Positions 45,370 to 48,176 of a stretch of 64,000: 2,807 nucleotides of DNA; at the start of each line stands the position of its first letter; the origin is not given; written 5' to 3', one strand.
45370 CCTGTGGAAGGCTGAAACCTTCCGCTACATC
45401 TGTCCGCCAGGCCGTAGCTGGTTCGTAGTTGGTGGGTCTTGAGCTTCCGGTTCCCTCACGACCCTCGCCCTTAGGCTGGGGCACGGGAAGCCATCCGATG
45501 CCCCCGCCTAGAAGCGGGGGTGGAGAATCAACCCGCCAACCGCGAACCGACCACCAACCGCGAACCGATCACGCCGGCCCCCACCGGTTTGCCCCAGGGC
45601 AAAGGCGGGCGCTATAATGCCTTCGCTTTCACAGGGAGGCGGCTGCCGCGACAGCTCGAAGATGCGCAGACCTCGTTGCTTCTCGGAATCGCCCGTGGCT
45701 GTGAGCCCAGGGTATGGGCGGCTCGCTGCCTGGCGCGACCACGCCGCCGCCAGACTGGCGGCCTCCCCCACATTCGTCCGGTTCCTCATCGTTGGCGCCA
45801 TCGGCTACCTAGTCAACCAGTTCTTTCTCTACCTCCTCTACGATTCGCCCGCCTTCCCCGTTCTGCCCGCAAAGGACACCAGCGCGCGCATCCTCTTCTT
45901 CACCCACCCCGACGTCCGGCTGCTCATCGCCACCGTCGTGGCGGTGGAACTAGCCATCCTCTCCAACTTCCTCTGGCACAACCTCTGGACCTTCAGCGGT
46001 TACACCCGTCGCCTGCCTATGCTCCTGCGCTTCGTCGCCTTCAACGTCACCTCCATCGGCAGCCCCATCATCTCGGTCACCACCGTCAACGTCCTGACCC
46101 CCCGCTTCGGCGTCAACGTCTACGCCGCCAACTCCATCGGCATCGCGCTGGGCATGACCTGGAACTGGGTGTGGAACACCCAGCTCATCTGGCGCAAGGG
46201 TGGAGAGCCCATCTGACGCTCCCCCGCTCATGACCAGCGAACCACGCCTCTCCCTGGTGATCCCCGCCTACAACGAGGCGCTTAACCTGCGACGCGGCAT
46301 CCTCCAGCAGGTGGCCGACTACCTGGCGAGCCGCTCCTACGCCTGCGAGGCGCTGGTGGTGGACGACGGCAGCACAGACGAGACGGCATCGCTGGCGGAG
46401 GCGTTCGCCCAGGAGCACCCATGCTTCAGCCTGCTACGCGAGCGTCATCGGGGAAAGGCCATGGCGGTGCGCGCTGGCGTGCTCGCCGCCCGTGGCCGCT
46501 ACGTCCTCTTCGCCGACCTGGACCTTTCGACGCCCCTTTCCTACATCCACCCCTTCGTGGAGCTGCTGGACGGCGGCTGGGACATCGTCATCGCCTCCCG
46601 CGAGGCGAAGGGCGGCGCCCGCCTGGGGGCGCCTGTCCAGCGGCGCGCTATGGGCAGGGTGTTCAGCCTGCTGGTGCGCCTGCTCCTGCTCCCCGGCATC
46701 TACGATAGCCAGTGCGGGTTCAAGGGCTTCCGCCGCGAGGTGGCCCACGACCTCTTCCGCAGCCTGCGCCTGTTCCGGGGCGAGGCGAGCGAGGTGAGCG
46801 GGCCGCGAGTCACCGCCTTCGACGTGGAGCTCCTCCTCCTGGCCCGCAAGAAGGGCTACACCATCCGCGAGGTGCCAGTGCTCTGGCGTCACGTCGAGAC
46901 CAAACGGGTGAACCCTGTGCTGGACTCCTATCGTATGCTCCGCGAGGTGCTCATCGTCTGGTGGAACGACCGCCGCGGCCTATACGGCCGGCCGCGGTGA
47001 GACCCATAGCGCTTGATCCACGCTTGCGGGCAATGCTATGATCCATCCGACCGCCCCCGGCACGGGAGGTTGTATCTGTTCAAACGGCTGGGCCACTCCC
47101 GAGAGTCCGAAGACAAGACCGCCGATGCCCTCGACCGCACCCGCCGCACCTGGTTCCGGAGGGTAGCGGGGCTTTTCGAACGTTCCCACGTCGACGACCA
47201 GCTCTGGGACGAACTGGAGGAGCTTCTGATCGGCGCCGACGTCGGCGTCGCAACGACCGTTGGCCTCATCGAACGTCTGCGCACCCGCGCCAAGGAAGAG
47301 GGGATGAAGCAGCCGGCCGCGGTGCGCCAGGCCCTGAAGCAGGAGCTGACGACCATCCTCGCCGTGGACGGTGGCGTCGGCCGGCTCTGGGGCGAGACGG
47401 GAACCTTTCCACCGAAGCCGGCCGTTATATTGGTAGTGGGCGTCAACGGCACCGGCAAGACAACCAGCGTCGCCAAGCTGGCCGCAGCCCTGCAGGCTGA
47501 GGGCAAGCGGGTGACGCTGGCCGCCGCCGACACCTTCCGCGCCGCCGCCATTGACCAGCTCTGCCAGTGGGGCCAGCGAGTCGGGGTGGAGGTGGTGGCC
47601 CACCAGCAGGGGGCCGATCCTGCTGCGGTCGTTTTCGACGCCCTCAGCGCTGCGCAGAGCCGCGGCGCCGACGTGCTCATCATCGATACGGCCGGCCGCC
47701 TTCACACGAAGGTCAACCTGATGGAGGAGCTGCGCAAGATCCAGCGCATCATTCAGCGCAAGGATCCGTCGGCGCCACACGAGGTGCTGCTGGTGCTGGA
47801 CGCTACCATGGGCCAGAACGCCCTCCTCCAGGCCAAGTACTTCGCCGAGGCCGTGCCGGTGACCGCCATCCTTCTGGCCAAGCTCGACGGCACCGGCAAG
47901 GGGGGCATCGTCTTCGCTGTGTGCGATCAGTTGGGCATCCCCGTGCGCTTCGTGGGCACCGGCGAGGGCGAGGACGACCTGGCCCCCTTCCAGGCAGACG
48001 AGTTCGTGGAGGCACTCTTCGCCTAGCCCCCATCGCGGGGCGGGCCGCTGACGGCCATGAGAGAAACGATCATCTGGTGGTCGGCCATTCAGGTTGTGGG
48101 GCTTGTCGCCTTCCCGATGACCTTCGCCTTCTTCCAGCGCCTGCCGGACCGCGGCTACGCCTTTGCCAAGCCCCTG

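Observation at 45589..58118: Second sub-locus: GtrA/GT2 donor module with SRP receptor, a fourth DUF2298 paralog, two TIGR03663-like GT-C candidates and a flippase-like/FAD oxidoreductase pair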

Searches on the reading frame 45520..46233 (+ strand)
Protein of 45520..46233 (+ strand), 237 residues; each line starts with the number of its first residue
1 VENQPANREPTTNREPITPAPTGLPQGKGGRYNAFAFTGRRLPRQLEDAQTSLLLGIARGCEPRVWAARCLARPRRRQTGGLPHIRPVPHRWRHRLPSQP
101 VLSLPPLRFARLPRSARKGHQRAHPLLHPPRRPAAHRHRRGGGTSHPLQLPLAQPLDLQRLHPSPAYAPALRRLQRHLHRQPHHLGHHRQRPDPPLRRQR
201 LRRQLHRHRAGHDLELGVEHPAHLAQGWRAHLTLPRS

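Call 4: search_protein_families(library=pfam, proteins=[window:45520-46233:+, window:45617-46216:+], max_evalue=0.01)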
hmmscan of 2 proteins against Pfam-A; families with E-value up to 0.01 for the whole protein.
window:45520-46233:+ (237 aa): 0 families

window:45617-46216:+ (199 aa): 1 family
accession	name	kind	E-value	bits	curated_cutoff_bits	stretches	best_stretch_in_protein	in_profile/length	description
PF04138.20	GtrA_DPMS_TM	-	7.1e-17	62.1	26.1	1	55-192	1-117/117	GtrA/DPMS, transmembrane domain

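Call 5: search_protein_families(library=ncbifam, proteins=[window:45617-46216:+], max_evalue=0.001)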
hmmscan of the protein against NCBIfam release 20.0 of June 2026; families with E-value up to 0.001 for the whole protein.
window:45617-46216:+ (199 aa): 0 families

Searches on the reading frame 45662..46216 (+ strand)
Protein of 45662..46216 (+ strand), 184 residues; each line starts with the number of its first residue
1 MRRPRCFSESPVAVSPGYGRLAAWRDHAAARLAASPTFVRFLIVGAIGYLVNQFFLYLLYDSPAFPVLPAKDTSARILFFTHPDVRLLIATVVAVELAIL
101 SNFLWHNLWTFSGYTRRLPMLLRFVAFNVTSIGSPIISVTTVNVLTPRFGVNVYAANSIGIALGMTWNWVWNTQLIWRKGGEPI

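Call 63: search_solved_structures(query=window:45662-46216:+, max_evalue=10, show_alignments=2)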
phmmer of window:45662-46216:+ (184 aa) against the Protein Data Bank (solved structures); distinct sequences matched with E-value up to 10: 1.
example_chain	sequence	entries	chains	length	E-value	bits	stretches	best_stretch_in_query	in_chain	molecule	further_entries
5mlz_A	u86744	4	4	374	2.7e-08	37.3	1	88-177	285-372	Dolichol monophosphate mannose synthase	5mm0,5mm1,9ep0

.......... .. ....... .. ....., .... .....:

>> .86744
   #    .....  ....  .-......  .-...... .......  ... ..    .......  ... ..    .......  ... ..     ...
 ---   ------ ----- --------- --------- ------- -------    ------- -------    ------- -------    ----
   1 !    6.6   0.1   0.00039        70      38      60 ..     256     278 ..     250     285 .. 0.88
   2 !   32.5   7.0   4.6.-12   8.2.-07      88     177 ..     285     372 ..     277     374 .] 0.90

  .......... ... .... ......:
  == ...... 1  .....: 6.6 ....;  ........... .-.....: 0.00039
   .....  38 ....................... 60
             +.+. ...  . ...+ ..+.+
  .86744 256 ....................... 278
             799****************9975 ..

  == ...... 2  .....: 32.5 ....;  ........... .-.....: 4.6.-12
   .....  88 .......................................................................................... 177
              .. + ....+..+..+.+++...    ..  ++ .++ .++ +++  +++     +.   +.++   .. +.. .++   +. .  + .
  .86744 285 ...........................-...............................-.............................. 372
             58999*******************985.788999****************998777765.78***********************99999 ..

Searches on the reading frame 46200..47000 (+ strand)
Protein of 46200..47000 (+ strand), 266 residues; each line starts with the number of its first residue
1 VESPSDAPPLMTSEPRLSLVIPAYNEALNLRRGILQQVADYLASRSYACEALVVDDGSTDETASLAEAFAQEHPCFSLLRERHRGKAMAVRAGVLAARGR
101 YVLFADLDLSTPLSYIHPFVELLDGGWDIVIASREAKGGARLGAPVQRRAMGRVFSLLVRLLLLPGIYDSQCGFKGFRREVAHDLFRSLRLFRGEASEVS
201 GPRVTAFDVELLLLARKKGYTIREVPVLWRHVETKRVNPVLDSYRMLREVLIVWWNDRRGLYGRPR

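Call 4: search_protein_families(library=pfam, proteins=[window:46200-47000:+], max_evalue=0.01)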
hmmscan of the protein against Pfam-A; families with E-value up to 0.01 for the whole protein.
window:46200-47000:+ (266 aa): 3 families
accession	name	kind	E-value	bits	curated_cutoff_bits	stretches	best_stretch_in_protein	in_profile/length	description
PF00535.33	Glycos_transf_2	-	5.2e-26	92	23.3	1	18-186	1-168/168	Glycosyl transferase family 2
PF13641.12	Glyco_tranf_2_3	-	0.00052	20.5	27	1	15-148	1-137/230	Glycosyltransferase like family 2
PF10111.15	Glyco_tranf_2_2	-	0.0017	18.4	27.3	1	18-108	1-91/276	Glycosyltransferase like family 2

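Call 5: search_protein_families(library=ncbifam, proteins=[window:46200-47000:+], max_evalue=0.001)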
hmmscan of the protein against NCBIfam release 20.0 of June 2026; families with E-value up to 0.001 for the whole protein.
window:46200-47000:+ (266 aa): 17 families
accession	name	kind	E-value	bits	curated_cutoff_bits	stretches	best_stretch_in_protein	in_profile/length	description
NF007482.0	PRK10073.1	equivalog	4.8e-15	55.4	423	1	11-108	2-95/334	glycosyltransferase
NF047588.1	GlcsyltransPgfSStrep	equivalog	6.6e-15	55.1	500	1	16-181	2-163/308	glycosyltransferase PgfS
NF041391.1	DPhHxTase_Halo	equivalog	3.9e-14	52.2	375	1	34-255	13-210/213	dolichyl-phosphate hexose transferase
NF041875.1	EPS_EpsD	equivalog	8.8e-14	51.6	370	1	17-118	1-99/325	exopolysaccharide biosynthesis glycosyltransferase EpsD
TIGR03937.1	PgaC_IcaA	equivalog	1.2e-13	50.9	422.3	1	9-108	39-135/407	poly-beta-1,6-N-acetyl-D-glucosamine synthase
NF007986.1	PRK10714.1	equivalog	1.7e-13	50.3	529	1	16-185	7-172/316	undecaprenyl-phosphate 4-deoxy-4-formamido-L-arabinose transferase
TIGR04283.1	glyco_like_mftF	equivalog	5.9e-10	39.1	182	1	17-110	1-84/221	TIGR04283 family arsenosugar biosynthesis glycosyltransferase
NF038302.1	EPS_HpsE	equivalog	1.7e-09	37.1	300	1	17-110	3-98/307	hormogonium polysaccharide biosynthesis glycosyltransferase HpsE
TIGR03965.1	mycofact_glyco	equivalog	2.7e-09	36.4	280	1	12-110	71-166/467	mycofactocin biosynthesis glycosyltransferase MftF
NF010496.0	PRK13915.1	equivalog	4.8e-09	35.7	262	1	14-113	30-131/307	glucosyl-3-phosphoglycerate synthase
TIGR03469.1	HpnB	hypoth_equivalog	6.1e-07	28.8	379.25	1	10-116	39-153/386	hopene-associated glycosyltransferase HpnB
NF047683.1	TeichurnBiosyTuaG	equivalog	6.2e-07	29.3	400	1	11-108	2-96/252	teichuronic acid biosynthesis protein TuaG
NF058614.1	PPMAGASynPpgS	equivalog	6.7e-07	28.9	370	1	19-185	4-165/226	polyprenyl-phospho-N-acetylgalactosaminyl synthase PpgS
TIGR04182.1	glyco_TIGR04182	equivalog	1.6e-06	27.7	325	1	18-249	3-213/293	S-layer glycoprotein N-glycosyltransferase AglJ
TIGR03111.1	glyc2_xrt_Gpos1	hypoth_equivalog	0.00015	20.7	363.95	1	13-108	47-141/439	TIGR03111 family XrtG-associated glycosyltransferase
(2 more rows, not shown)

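Call 23: search_solved_structures(query=window:46200-47000:+, max_evalue=0.00001)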
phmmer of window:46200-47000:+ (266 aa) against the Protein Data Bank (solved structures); distinct sequences matched with E-value up to 0.00001: 13.
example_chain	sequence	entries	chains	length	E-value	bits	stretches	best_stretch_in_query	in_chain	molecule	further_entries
5mlz_A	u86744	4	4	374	3e-16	63.1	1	15-183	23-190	Dolichol monophosphate mannose synthase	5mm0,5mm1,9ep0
9bhc_C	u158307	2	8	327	5e-13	52.5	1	16-187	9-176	Undecaprenyl-phosphate 4-deoxy-4-formamido-L-arabinose transferase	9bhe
8vxh_A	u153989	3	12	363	5.4e-13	52.4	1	15-187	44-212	Undecaprenyl-phosphate 4-deoxy-4-formamido-L-arabinose transferase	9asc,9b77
5eke_A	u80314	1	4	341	1.8e-12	50.7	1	16-153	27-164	Uncharacterized glycosyltransferase sll0501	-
5ekp_C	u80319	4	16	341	1.8e-12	50.7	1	16-153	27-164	Uncharacterized glycosyltransferase sll0501 | Glycosyltransferase sll0501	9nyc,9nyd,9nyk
9nye_A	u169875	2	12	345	1.9e-12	50.7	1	16-153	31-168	Glycosyltransferase sll0501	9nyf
9hwj_A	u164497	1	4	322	8.6e-11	45.2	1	16-182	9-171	Undecaprenyl-phosphate 4-deoxy-4-formamido-L-arabinose transferase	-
2z87_A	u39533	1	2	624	1.5e-10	44.4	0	14-107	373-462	Chondroitin synthase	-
2z86_A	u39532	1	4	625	1.5e-10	44.4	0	14-107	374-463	Chondroitin synthase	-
6yv7_B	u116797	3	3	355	2.6e-09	40.4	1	2-112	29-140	Glycosyl transferase, family 2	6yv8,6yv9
6yv7_A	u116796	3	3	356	2.6e-09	40.4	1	2-112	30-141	Glycosyl transferase, family 2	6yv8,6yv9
5hea_A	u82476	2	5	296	2.6e-09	40.3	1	16-132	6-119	Putative glycosyltransferase (GalT1)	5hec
3bcv_A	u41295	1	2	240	1.9e-07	34.2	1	14-108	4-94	Putative glycosyltransferase protein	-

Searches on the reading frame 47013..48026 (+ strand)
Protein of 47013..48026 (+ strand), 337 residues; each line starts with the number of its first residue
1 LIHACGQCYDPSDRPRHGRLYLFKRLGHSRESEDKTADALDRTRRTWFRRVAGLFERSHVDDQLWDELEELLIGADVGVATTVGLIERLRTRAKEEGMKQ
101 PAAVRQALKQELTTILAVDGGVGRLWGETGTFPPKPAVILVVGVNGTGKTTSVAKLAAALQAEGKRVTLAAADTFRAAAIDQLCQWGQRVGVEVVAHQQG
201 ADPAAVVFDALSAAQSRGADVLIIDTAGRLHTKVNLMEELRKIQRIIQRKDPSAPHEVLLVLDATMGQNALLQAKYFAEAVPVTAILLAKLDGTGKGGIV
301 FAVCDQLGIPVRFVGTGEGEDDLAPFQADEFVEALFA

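Call 4: search_protein_families(library=pfam, proteins=[window:47013-48026:+], max_evalue=0.01)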
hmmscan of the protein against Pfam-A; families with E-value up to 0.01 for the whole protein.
window:47013-48026:+ (337 aa): 24 families
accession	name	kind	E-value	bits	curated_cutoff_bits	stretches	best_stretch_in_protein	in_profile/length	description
PF00448.28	SRP54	-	3.9e-75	252.2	22.7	1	136-336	1-195/196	SRP54-type protein, GTPase domain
PF02881.24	SRP54_N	-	8.2e-15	55.2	22.4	1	51-112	5-75/75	SRP54-type protein, helical bundle domain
PF13401.12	AAA_22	-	3.9e-09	37.3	27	1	138-251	7-111/130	AAA domain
PF13604.12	AAA_30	-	2.2e-08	34.5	27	1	137-233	19-103/191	AAA domain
PF13191.12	AAA_16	-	1.1e-05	26.4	32.6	1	135-263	23-139/167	AAA ATPase domain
PF00004.35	AAA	-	6.9e-05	23.7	21.2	1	139-234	1-73/131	ATPase family associated with various cellular activities (AAA)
PF01656.29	CbiA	-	8.5e-05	22.9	25.4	1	146-177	9-40/125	CobQ/CobB/MinD/ParA nucleotide binding domain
PF25199.1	nSTAND_NTPase5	-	9.6e-05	22.7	34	1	134-224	39-129/145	Novel STAND NTPase 5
PF03266.21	NTPase_1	-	0.00017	21.9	23.9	0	139-168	2-31/168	NTPase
PF09848.15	SLFN-g3_helicase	-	0.00019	21.2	24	1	137-251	2-115/354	Schlafen group 3, DNA/RNA helicase domain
PF06414.18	Zeta_toxin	-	0.00041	20.3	22.3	1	134-221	14-98/199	Zeta toxin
PF13579.12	Glyco_trans_4_4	-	0.00057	20.7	29.7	1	148-226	2-79/158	Glycosyl transferase 4-like domain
PF03308.22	MeaB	-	0.00072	19.1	23.1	1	137-173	34-70/273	Methylmalonyl Co-A mutase-associated GTPase MeaB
PF13479.12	AAA_24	-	0.0012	19.2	27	1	136-232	2-78/195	AAA domain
PF00005.33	ABC_tran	-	0.0014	19.7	25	1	138-214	13-80/137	ABC transporter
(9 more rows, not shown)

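Call 5: search_protein_families(library=ncbifam, proteins=[window:47013-48026:+], max_evalue=0.001)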
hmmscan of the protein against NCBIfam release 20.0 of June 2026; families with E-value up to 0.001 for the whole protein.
window:47013-48026:+ (337 aa): 18 families
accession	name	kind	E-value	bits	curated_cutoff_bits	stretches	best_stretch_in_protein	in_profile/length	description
TIGR00064.1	ftsY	equivalog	6.8e-106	353.6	260.7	1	60-336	2-279/279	signal recognition particle-docking protein FtsY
TIGR00959.1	ffh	equivalog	3.5e-62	210.6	473.2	1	66-333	31-291/428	signal recognition particle protein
TIGR01425.1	SRP54_euk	equivalog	1.7e-44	152.4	576.25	1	62-335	28-293/428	signal recognition particle protein SRP54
NF009367.0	PRK12724.1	equivalog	9.1e-20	70.9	718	1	130-307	217-385/433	flagellar biosynthesis regulator FlhF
TIGR03499.1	FlhF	equivalog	5.9e-18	65.8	174.15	1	62-228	137-286/286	flagellar biosynthesis GTPase FlhF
NF011312.0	PRK14723.1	equivalog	1.4e-11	43.7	951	1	38-336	97-379/768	flagellar biosynthesis regulator FlhF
NF009368.0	PRK12726.1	equivalog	1.6e-11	44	832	1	138-317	208-378/407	flagellar biosynthesis regulator FlhF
NF005230.0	PRK06731.1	equivalog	1.7e-11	43.8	553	1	138-311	88-252/281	flagellar biosynthesis regulator FlhF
NF011311.0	PRK14722.1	equivalog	3.6e-09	36.1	777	1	137-318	138-318/374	flagellar biosynthesis regulator FlhF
NF009366.0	PRK12723.1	equivalog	2.7e-07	30.1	585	1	135-298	173-329/388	flagellar biosynthesis regulator FlhF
NF011310.0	PRK14721.1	equivalog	5.9e-07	29.1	725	1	137-300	192-345/423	flagellar biosynthesis regulator FlhF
NF041546.1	ParA_partition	equivalog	1.4e-06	28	180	1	146-233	10-91/203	ParA family partition ATPase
NF010248.0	PRK13695.1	equivalog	0.0002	21.1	156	0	139-168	6-35/180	NTPase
NF003229.0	PRK04195.1-5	equivalog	0.00034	19.5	280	0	135-184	44-90/413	replication factor C large subunit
NF011056.0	PRK14489.1-1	equivalog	0.00039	19.6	379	0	110-177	187-244/363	bifunctional molybdenum cofactor guanylyltransferase MobA/molybdopterin-guanine dinucleotide biosynthesis adaptor protein MobB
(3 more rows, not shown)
